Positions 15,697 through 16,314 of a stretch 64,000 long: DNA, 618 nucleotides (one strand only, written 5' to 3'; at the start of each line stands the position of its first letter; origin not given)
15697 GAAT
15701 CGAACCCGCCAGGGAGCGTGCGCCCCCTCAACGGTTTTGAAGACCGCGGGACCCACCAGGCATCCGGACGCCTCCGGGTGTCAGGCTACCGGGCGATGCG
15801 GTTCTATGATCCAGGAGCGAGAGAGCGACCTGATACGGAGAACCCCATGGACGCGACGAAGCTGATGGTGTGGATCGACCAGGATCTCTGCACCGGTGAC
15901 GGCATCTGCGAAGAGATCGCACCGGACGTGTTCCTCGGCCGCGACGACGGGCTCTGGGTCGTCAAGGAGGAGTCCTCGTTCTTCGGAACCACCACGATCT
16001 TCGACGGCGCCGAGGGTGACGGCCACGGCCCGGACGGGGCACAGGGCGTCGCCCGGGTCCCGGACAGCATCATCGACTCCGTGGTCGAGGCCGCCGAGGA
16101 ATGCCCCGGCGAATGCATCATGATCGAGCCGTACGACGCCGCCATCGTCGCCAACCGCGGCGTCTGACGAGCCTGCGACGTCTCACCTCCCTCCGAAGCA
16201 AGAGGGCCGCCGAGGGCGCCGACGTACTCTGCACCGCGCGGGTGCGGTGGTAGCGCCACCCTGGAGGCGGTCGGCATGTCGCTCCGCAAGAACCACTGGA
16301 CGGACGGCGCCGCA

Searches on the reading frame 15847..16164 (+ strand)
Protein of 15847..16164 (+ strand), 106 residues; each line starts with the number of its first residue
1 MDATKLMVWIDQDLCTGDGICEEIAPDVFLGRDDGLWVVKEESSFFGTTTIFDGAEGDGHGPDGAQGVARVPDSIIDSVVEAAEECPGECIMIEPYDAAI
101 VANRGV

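Call 16: search_protein_families(library=pfam, proteins=[window:15847-16164:+], max_evalue=0.01)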
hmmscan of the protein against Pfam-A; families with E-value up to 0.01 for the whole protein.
window:15847-16164:+ (106 aa): 3 families
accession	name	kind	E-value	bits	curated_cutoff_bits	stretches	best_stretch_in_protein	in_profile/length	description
PF13459.11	Fer4_15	-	5.8e-13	49.8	22.4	1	8-93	1-66/66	4Fe-4S single cluster domain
PF13370.11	Fer4_13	-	1.7e-08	35.4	24.5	1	10-91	1-56/58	4Fe-4S single cluster domain of Ferredoxin I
PF06902.16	Fer4_19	-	0.0063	17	24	0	4-44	4-43/64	Divergent 4Fe-4S mono-cluster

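Call 17: find_encoding_contigs(protein=window:15847-16164:+, flank=10000, max_places=10)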
Protein window:15847-16164:+ (106 aa): 17 contigs read that carry it; 10 places shown.
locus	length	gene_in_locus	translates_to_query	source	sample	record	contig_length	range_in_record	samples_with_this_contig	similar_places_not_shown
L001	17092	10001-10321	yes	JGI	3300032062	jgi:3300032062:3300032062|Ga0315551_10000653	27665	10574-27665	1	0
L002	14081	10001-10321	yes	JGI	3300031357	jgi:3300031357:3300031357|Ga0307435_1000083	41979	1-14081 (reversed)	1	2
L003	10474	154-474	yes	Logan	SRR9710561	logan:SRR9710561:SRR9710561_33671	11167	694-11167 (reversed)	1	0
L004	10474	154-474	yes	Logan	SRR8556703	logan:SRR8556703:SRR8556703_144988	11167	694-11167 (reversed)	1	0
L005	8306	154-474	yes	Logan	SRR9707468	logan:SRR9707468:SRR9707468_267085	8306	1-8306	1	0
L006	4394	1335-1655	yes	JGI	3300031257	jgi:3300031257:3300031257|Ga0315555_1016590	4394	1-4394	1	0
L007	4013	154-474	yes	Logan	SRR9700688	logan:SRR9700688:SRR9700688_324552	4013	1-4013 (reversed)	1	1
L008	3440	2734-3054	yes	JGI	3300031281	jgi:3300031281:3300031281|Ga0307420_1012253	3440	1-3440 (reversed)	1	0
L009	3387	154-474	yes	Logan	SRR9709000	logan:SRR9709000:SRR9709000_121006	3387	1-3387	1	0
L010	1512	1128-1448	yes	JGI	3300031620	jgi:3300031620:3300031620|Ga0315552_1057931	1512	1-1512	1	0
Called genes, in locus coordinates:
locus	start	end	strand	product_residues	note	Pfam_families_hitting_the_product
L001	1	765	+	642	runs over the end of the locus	PF10609:ParA (weak), PF03816:LytR_cpsA_psr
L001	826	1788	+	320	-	-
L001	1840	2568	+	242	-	-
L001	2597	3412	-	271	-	PF09678:Caa3_CtaG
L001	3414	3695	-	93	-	PF03626:COX4_pro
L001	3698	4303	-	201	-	PF00510:COX3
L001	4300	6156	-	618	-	PF00115:COX1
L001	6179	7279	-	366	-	PF02790:COX2_TM, PF00116:COX2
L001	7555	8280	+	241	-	PF01925:TauE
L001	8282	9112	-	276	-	PF13560:HTH_31, PF01381:HTH_3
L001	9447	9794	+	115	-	-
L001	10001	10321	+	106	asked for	PF13370:Fer4_13, PF13459:Fer4_15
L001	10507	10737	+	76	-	PF08962:Rv2632c-like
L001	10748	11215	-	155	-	PF01047:MarR, PF12802:MarR_2, PF13412:HTH_24 (faint), PF13463:HTH_27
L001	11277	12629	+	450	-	PF05977:MFS_3, PF07690:MFS_1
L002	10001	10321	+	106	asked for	PF13370:Fer4_13, PF13459:Fer4_15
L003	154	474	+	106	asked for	PF13370:Fer4_13, PF13459:Fer4_15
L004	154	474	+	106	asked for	PF13370:Fer4_13, PF13459:Fer4_15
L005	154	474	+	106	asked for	PF13370:Fer4_13, PF13459:Fer4_15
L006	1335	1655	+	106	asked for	PF13370:Fer4_13, PF13459:Fer4_15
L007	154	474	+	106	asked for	PF13370:Fer4_13, PF13459:Fer4_15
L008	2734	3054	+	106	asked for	PF13370:Fer4_13, PF13459:Fer4_15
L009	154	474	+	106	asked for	PF13370:Fer4_13, PF13459:Fer4_15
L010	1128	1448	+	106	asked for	PF13370:Fer4_13, PF13459:Fer4_15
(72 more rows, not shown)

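Call 31: find_related_loci(query=window:15847-16164:+, collection=metagenome_contigs, flank=3000)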
Query window:15847-16164:+ (106 aa) in metagenome_contigs; peptide patterns used: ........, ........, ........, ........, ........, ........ (x = any residue, [..] = any of these).
599 stretches matched a pattern (row limit reached: there are more); 306 encode a relative of the query (tblastn E <= 1e-3); the best 80 are kept; 80 distinct loci.
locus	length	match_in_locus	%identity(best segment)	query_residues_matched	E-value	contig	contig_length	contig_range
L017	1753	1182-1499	96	1-106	1e-67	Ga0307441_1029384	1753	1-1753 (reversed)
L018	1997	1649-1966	83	1-106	1e-57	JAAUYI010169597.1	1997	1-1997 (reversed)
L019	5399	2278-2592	81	1-105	9e-57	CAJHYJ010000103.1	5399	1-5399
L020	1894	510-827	81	1-106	2e-57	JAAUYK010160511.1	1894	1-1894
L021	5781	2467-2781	85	2-106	2e-56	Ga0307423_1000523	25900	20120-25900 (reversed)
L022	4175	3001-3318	83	1-106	5e-56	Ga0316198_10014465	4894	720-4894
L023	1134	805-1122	76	1-106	1e-58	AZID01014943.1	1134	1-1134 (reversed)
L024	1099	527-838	83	2-105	1e-58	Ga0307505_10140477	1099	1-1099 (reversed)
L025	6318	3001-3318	77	1-106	9e-56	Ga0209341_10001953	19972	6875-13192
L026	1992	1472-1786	80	2-106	2e-56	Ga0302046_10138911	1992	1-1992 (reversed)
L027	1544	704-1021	75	1-106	3e-57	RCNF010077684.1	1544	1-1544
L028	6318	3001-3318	82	1-106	1e-55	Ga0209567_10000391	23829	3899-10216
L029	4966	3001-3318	77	1-106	9e-56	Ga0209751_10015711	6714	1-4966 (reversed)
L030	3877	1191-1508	77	1-106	8e-56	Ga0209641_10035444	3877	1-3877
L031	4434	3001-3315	78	1-105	3e-55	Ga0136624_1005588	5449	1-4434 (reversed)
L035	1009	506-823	80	1-106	1e-58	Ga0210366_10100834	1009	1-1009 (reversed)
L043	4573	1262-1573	81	2-105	3e-54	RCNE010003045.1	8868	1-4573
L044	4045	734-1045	81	2-105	3e-54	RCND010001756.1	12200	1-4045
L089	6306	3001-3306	76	1-106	5e-51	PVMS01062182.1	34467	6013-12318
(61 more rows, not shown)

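Call 45: search_protein_families(library=pfam, proteins=[L021:104-1354:+, L043:3-1034:+, L021:1492-2253:-, L089:1769-2542:-, L089:891-1625:-], max_evalue=0.001)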
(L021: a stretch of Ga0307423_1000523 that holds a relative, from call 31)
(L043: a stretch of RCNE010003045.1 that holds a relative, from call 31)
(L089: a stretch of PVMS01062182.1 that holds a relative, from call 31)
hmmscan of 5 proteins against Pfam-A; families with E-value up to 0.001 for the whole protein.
L021:104-1354:+ (416 aa): 3 families
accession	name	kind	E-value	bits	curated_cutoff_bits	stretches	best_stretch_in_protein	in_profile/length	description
PF00589.27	Phage_integrase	-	7.5e-20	71.8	27.1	1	179-354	2-169/172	Phage integrase family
PF14659.12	Phage_int_SAM_3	-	2.5e-08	34.5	22.6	1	81-129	7-57/58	Phage integrase, N-terminal SAM-like domain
PF22022.2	Phage_int_M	-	6.1e-06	26.8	27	1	78-165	3-91/96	Phage integrase central domain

L043:3-1034:+ (343 aa): 3 families
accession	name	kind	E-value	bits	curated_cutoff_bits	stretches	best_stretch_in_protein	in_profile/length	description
PF00589.27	Phage_integrase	-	9.6e-19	68.2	27.1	1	106-281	2-169/172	Phage integrase family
PF14659.12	Phage_int_SAM_3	-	1.7e-08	35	22.6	1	14-56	15-57/58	Phage integrase, N-terminal SAM-like domain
PF22022.2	Phage_int_M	-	3.7e-05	24.3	27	1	5-92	3-91/96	Phage integrase central domain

L021:1492-2253:- (253 aa): 3 families
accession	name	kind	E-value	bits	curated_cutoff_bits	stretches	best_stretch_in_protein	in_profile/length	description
PF02369.22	Big_1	-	3.6e-08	33.9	34.9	1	156-229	4-78/93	Bacterial Ig-like domain (group 1)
PF00801.26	PKD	-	0.0003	21.2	23.5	0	163-229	10-63/80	PKD domain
PF17789.7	MG4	-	0.00056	20.5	24.7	0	172-223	18-65/95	Macroglobulin domain MG4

L089:1769-2542:- (257 aa): 0 families

L089:891-1625:- (244 aa): 0 families

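Call 48: find_homologous_proteins(query=L021:104-1351:+, max_evalue=1e-30)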
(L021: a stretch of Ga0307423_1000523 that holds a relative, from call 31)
Query L021:104-1351:+ (416 aa): 1429 proteins with E <= 1e-30 among 8000 candidates; the best 120 are listed.
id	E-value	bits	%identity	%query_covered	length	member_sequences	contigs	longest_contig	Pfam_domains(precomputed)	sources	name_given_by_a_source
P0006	9.7e-247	837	94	98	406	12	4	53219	PF14659.13,PF22022.3,PF26003.1,PF00589.28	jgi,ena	-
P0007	1.3e-245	833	94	98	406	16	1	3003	PF14659.13,PF22022.3,PF26003.1,PF00589.28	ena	-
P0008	6.0e-243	824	94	97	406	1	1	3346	PF14659.13,PF22022.3,PF26003.1,PF00589.28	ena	-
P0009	6.3e-240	814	92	98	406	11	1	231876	PF14659.13,PF26003.1,PF00589.28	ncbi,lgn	-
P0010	4.3e-237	805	91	98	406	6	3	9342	PF14659.13,PF26003.1,PF00589.28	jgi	jgi:integrase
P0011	8.7e-230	781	90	96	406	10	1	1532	PF14659.13,PF22022.3,PF26003.1,PF00589.28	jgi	jgi:integrase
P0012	7.2e-228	775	88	98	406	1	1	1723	PF14659.13,PF26003.1,PF00589.28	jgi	jgi:integrase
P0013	3.2e-223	759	87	95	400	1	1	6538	PF14659.13,PF22022.3,PF26003.1,PF00589.28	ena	-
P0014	2.1e-222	757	86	97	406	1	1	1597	PF14659.13,PF26003.1,PF00589.28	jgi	jgi:integrase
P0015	8.1e-222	755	86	97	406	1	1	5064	PF14659.13,PF22022.3,PF26003.1,PF00589.28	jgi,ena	-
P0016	3.0e-219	746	88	94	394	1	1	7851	PF14659.13,PF22022.3,PF26003.1,PF00589.28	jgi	jgi:integrase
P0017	7.5e-219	745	87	94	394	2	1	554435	PF14659.13,PF26003.1,PF00589.28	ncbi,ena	-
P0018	8.3e-219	745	86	97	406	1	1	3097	PF14659.13,PF26003.1,PF00589.28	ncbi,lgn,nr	ncbi:MAG TPA: site-specific integrase [Acidimicrobiia bacterium]|nr:site-specific integrase [Acidimi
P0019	1.0e-214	731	84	96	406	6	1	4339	PF14659.13,PF22022.3,PF26003.1,PF00589.28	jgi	jgi:integrase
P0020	1.1e-214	731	87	94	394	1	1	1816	PF14659.13,PF22022.3,PF26003.1,PF00589.28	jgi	jgi:integrase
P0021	1.3e-214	731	84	97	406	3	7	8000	PF14659.13,PF26003.1,PF00589.28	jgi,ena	jgi:integrase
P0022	1.3e-213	728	86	94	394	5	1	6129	PF14659.13,PF26003.1,PF00589.28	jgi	jgi:integrase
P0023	1.9e-213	727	86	94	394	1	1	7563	PF14659.13,PF26003.1,PF00589.28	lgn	-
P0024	4.2e-213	726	83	96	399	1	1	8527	PF14659.13,PF22022.3,PF26003.1,PF00589.28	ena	-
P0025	4.2e-213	726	83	97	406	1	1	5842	PF14659.13,PF22022.3,PF26003.1,PF00589.28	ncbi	-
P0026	6.3e-213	726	86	94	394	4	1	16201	PF14659.13,PF26003.1,PF00589.28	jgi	-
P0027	3.3e-210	717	85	94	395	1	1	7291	PF14659.13,PF22022.3,PF26003.1,PF00589.28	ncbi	-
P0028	5.3e-210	716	81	97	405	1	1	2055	PF14659.13,PF22022.3,PF26003.1,PF00589.28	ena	-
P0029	2.7e-206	704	85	94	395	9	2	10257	PF14659.13,PF22022.3,PF26003.1,PF00589.28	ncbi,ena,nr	ncbi:MAG: site-specific integrase [Acidimicrobiia bacterium]|nr:site-specific integrase [Acidimicrob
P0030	8.6e-197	672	89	84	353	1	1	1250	PF14659.13,PF22022.3,PF00589.28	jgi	jgi:integrase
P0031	6.3e-171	587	93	71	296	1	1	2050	PF00589.28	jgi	jgi:integrase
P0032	8.8e-167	574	86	73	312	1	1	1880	PF00589.28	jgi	jgi:integrase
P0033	4.1e-159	548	66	97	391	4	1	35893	PF14659.13,PF22022.3,PF26003.1,PF00589.28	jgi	jgi:integrase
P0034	2.7e-157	542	66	95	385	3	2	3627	PF14659.13,PF22022.3,PF26003.1,PF00589.28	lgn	-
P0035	4.2e-155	535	69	86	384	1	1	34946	PF14659.13,PF26003.1,PF00589.28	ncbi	-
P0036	8.0e-155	534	64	97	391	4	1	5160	PF14659.13,PF22022.3,PF26003.1,PF00589.28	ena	-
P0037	4.3e-152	525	65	83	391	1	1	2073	PF14659.13,PF26003.1,PF00589.28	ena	-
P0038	8.9e-151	521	60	95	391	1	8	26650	PF14659.13,PF22022.3,PF26003.1,PF00589.28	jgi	jgi:integrase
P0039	1.1e-150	521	60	97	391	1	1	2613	PF14659.13,PF22022.3,PF26003.1,PF00589.28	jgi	jgi:integrase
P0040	7.8e-150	518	63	96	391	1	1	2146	PF14659.13,PF22022.3,PF26003.1,PF00589.28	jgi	jgi:integrase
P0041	5.9e-149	515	63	95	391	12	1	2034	PF14659.13,PF22022.3,PF26003.1,PF00589.28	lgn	-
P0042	4.7e-148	512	64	88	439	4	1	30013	PF14659.13,PF22022.3,PF26003.1,PF00589.28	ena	-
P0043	5.6e-147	508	59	95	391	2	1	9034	PF14659.13,PF22022.3,PF26003.1,PF00589.28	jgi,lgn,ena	-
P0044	2.1e-133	464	61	88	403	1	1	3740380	PF14659.13,PF26003.1,PF00589.28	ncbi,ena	-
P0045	2.4e-133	464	61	89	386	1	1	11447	PF14659.13,PF26003.1,PF00589.28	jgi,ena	-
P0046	5.6e-133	462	89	58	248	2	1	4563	PF00589.28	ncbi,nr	ncbi:MAG: site-specific integrase, partial [Actinomycetota bacterium]|nr:site-specific integrase [Ac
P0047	8.4e-128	445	58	86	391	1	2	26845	PF14659.13,PF26003.1,PF00589.28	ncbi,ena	ncbi:MAG: tyrosine-type recombinase/integrase [Acidimicrobiia bacterium]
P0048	2.7e-127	444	59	86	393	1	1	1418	PF14659.13,PF22022.3,PF26003.1,PF00589.28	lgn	-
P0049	2.8e-127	444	60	82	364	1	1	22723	PF14659.13,PF22022.3,PF26003.1,PF00589.28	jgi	-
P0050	6.2e-126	439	59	87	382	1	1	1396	PF14659.13,PF22022.3,PF26003.1,PF00589.28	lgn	-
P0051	9.7e-126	438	59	85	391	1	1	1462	PF14659.13,PF22022.3,PF26003.1,PF00589.28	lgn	-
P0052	4.0e-125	436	58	89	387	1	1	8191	PF14659.13,PF22022.3,PF26003.1,PF00589.28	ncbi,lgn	-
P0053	4.6e-124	433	57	86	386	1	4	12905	PF14659.13,PF22022.3,PF26003.1,PF00589.28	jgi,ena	-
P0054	7.0e-124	432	59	84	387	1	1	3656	PF14659.13,PF26003.1,PF00589.28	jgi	jgi:integrase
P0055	3.9e-123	430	58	87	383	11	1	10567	PF14659.13,PF22022.3,PF26003.1,PF00589.28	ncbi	ncbi:site-specific integrase [soil metagenome]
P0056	1.2e-122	428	58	86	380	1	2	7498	PF14659.13,PF22022.3,PF26003.1,PF00589.28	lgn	-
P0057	2.0e-122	428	55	90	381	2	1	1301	PF14659.13,PF22022.3,PF26003.1,PF00589.28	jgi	-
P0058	3.7e-122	427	58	86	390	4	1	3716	PF14659.13,PF22022.3,PF26003.1,PF00589.28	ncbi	ncbi:MAG: tyrosine-type recombinase/integrase [Acidimicrobiia bacterium]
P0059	4.2e-122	427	58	83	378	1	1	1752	PF14659.13,PF22022.3,PF26003.1,PF00589.28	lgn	-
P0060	6.7e-122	426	59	86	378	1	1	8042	PF14659.13,PF22022.3,PF26003.1,PF00589.28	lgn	-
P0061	8.6e-122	425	58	85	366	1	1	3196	PF14659.13,PF26003.1,PF00589.28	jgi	jgi:integrase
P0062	2.5e-121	424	56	86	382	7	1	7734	PF14659.13,PF22022.3,PF26003.1,PF00589.28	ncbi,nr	ncbi:MAG: site-specific integrase [Acidobacteria bacterium]|nr:site-specific integrase [Acidobacteri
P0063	4.5e-121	423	56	85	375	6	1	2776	PF14659.13,PF22022.3,PF26003.1,PF00589.28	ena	-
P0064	5.3e-121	423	57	83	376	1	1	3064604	PF14659.13,PF22022.3,PF26003.1,PF00589.28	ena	-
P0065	6.5e-121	423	58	85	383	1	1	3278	PF14659.13,PF22022.3,PF26003.1,PF00589.28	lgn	-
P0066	2.9e-120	420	56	85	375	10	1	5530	PF14659.13,PF22022.3,PF26003.1,PF00589.28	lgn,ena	-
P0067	3.1e-120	420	84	57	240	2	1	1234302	PF00589.28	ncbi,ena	-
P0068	5.6e-120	420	56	87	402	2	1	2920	PF14659.13,PF22022.3,PF26003.1,PF00589.28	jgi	jgi:integrase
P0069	9.9e-120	419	59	87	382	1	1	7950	PF22022.3,PF26003.1,PF00589.28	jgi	jgi:integrase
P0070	1.2e-119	418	58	82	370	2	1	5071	PF14659.13,PF22022.3,PF26003.1,PF00589.28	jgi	-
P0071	1.7e-119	418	53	92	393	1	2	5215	PF14659.13,PF22022.3,PF26003.1,PF00589.28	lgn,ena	-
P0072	2.5e-119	417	55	87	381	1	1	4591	PF14659.13,PF22022.3,PF26003.1,PF00589.28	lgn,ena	-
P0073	3.4e-119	417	61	82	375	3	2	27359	PF14659.13,PF26003.1,PF00589.28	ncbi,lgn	-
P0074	1.0e-118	415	56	86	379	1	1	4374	PF14659.13,PF22022.3,PF26003.1,PF00589.28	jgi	jgi:integrase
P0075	1.1e-118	415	57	84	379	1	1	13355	PF14659.13,PF26003.1,PF00589.28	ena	-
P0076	1.2e-118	415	58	85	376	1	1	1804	PF14659.13,PF22022.3,PF26003.1,PF00589.28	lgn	-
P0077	1.7e-118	415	55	87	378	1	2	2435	PF14659.13,PF22022.3,PF26003.1,PF00589.28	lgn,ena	-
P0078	2.0e-118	414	58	86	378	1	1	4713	PF14659.13,PF22022.3,PF26003.1,PF00589.28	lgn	-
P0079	2.4e-118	414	58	82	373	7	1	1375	PF14659.13,PF22022.3,PF26003.1,PF00589.28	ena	-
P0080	4.6e-118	413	57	82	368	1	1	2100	PF14659.13,PF22022.3,PF26003.1,PF00589.28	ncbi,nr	ncbi:MAG: site-specific integrase [Acidobacteria bacterium]|nr:site-specific integrase [Acidobacteri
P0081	7.8e-118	412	56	88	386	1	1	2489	PF14659.13,PF22022.3,PF26003.1,PF00589.28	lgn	-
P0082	1.8e-117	411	54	87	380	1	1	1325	PF14659.13,PF26003.1,PF00589.28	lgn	-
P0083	3.3e-117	410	57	83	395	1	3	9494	PF14659.13,PF26003.1,PF00589.28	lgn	-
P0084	3.5e-117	410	57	82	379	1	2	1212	PF22022.3,PF26003.1,PF00589.28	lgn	-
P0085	3.6e-117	410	53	87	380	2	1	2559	PF14659.13,PF22022.3,PF26003.1,PF00589.28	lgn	-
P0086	4.6e-117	410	58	84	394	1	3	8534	PF14659.13,PF22022.3,PF26003.1,PF00589.28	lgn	-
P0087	5.1e-117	410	58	83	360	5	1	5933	PF14659.13,PF26003.1,PF00589.28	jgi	jgi:integrase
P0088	5.3e-117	410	53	88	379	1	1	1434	PF14659.13,PF22022.3,PF26003.1,PF00589.28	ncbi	-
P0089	5.6e-117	410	58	82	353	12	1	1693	PF14659.13,PF22022.3,PF26003.1,PF00589.28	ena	-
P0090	6.1e-117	410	56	87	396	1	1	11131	PF14659.13,PF26003.1,PF00589.28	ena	-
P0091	1.7e-116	408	59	82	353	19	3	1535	PF14659.13,PF22022.3,PF26003.1,PF00589.28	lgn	-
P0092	2.2e-116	408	55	86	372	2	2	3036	PF14659.13,PF22022.3,PF26003.1,PF00589.28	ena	-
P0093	2.2e-116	408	54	82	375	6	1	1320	PF14659.13,PF22022.3,PF26003.1,PF00589.28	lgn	-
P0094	2.5e-116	407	54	85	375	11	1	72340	PF14659.13,PF22022.3,PF26003.1,PF00589.28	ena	-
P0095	2.9e-116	407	57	83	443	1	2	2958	PF14659.13,PF22022.3,PF26003.1,PF00589.28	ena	-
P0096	3.0e-116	407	56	85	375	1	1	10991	PF14659.13,PF22022.3,PF26003.1,PF00589.28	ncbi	-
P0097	3.8e-116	407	58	83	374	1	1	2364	PF14659.13,PF22022.3,PF26003.1,PF00589.28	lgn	-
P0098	4.0e-116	407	53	89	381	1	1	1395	PF14659.13,PF26003.1,PF00589.28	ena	-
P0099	4.2e-116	407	53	89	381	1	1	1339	PF14659.13,PF26003.1,PF00589.28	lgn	-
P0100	5.1e-116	406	54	87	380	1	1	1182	PF14659.13,PF26003.1,PF00589.28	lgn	-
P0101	6.1e-116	406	57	82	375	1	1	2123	PF14659.13,PF22022.3,PF26003.1,PF00589.28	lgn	-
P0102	6.4e-116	406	53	89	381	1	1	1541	PF14659.13,PF26003.1,PF00589.28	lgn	-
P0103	6.6e-116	406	53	89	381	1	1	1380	PF14659.13,PF26003.1,PF00589.28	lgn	-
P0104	6.9e-116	406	57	83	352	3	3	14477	PF14659.13,PF22022.3,PF26003.1,PF00589.28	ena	-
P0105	1.1e-115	405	56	86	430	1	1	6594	PF14659.13,PF22022.3,PF26003.1,PF00589.28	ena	-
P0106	1.4e-115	405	57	84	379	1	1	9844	PF14659.13,PF22022.3,PF26003.1,PF00589.28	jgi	jgi:integrase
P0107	1.5e-115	405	56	89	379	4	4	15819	PF26003.1,PF00589.28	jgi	-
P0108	1.7e-115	405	90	50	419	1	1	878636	PF00589.28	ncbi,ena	-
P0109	2.1e-115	404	58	82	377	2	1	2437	PF14659.13,PF22022.3,PF26003.1,PF00589.28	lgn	-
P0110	4.3e-115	403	55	87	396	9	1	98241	PF14659.13,PF26003.1,PF00589.28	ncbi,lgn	ncbi:MAG: site-specific integrase [Acidimicrobiia bacterium]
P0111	5.8e-115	403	57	82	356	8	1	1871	PF14659.13,PF22022.3,PF26003.1,PF00589.28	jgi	jgi:integrase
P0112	6.5e-115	403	58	83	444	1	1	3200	PF14659.13,PF22022.3,PF26003.1,PF00589.28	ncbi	-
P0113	7.2e-115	403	53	87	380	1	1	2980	PF14659.13,PF26003.1,PF00589.28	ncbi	-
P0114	8.0e-115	403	56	85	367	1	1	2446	PF14659.13,PF22022.3,PF26003.1,PF00589.28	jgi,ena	-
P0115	1.0e-114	402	58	82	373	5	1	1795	PF14659.13,PF22022.3,PF26003.1,PF00589.28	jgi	-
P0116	1.0e-114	402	58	82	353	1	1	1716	PF14659.13,PF22022.3,PF26003.1,PF00589.28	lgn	-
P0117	1.1e-114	402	53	86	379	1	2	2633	PF14659.13,PF26003.1,PF00589.28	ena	-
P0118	1.2e-114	402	58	82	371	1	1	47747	PF14659.13,PF26003.1,PF00589.28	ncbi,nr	ncbi:MAG TPA: tyrosine-type recombinase/integrase [Acidimicrobiia bacterium]|nr:tyrosine-type recomb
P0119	1.2e-114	402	57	82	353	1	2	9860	PF14659.13,PF22022.3,PF26003.1,PF00589.28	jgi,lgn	jgi:integrase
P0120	1.3e-114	402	56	86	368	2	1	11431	PF14659.13,PF22022.3,PF26003.1,PF00589.28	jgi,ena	-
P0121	2.2e-114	401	57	84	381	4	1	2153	PF14659.13,PF22022.3,PF26003.1,PF00589.28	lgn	-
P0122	2.4e-114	401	55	83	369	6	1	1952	PF14659.13,PF26003.1,PF00589.28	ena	-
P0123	2.4e-114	401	57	82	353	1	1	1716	PF14659.13,PF22022.3,PF26003.1,PF00589.28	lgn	-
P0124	3.5e-114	400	55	86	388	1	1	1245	PF14659.13,PF22022.3,PF26003.1,PF00589.28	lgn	-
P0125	3.8e-114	400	57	82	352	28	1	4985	PF14659.13,PF26003.1,PF00589.28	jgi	jgi:integrase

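Call 49: find_encoding_contigs(protein=P0009, flank=10000, max_places=2)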
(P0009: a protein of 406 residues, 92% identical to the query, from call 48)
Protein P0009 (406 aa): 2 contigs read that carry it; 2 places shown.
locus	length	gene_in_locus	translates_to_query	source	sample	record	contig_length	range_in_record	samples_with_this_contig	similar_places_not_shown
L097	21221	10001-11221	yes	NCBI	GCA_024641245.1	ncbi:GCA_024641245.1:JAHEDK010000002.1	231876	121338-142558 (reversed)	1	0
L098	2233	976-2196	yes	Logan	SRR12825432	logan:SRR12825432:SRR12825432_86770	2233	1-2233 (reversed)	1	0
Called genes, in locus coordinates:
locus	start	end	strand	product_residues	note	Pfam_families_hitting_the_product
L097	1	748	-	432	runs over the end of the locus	PF13167:GTP-bdg_N, PF16360:GTP-bdg_M, PF01926:MMR_HSR1, PF19275:HflX_C (weak)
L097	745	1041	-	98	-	-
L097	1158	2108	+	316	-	PF00126:HTH_1, PF03466:LysR_substrate, PF12727:PBP_like (faint)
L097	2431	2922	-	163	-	-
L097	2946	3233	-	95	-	PF08681:TacA1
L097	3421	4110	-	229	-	PF01061:ABC2_membrane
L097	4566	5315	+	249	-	-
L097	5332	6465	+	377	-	-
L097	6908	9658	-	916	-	PF08751:TrwC, PF13086:AAA_11 (faint), PF13245:AAA_19, PF13604:AAA_30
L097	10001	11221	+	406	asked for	PF26003:Integrase_N_phage, PF14659:Phage_int_SAM_3, PF00589:Phage_integrase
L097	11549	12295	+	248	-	-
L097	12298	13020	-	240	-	PF01925:TauE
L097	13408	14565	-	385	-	PF01053:Cys_Met_Meta_PP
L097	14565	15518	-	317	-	PF00291:PALP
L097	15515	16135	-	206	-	-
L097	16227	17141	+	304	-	PF02628:COX15-CtaA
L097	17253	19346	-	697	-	PF03190:Thioredox_DsbH, PF13899:Thioredoxin_7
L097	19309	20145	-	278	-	PF01073:3Beta_HSD, PF01370:Epimerase, PF04321:RmlD_sub_bind (weak), PF07993:NAD_binding_4 (faint), PF13460:NAD_binding_10 (weak), PF16363:GDP_Man_Dehyd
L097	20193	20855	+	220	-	PF13468:Glyoxalase_3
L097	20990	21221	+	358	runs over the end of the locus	PF03372:Exo_endo_phos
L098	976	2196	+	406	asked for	PF26003:Integrase_N_phage, PF14659:Phage_int_SAM_3, PF00589:Phage_integrase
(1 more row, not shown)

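Call 50: find_encoding_contigs(protein=P0017, flank=10000, max_places=2)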
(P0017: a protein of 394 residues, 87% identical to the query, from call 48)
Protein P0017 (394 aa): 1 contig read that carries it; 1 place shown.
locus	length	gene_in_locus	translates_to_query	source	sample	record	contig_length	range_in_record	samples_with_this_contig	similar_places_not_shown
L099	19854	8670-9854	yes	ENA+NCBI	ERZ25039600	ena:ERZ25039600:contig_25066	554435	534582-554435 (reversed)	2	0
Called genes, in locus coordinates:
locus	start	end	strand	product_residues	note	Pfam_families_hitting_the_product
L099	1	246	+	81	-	?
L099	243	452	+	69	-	-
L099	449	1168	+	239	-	PF00005:ABC_tran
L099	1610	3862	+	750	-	PF02687:FtsX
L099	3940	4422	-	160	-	-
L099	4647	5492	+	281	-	-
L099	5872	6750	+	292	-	-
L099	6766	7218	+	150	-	-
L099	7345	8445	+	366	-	-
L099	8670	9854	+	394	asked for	PF26003:Integrase_N_phage, PF14659:Phage_int_SAM_3, PF00589:Phage_integrase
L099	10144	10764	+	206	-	PF02566:OsmC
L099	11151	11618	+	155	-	PF00383:dCMP_cyt_deam_1, PF14437:MafB19-deam, PF14439:Bd3614-deam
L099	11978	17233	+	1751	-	PF03704:BTAD, PF00069:Pkinase, PF07714:PK_Tyr_Ser-Thr, PF13191:AAA_16, PF20703:nSTAND1, PF23381:Beta-prop_IFT122_1st (faint), PF23414:Beta-prop_EML_2 (faint), PF25174:Beta-prop_THOC3 (faint), +1 more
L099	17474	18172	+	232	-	-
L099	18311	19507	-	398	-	PF00326:Peptidase_S9 (weak), PF00561:Abhydrolase_1 (faint), PF12146:Hydrolase_4 (weak)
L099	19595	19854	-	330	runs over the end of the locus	PF01636:APH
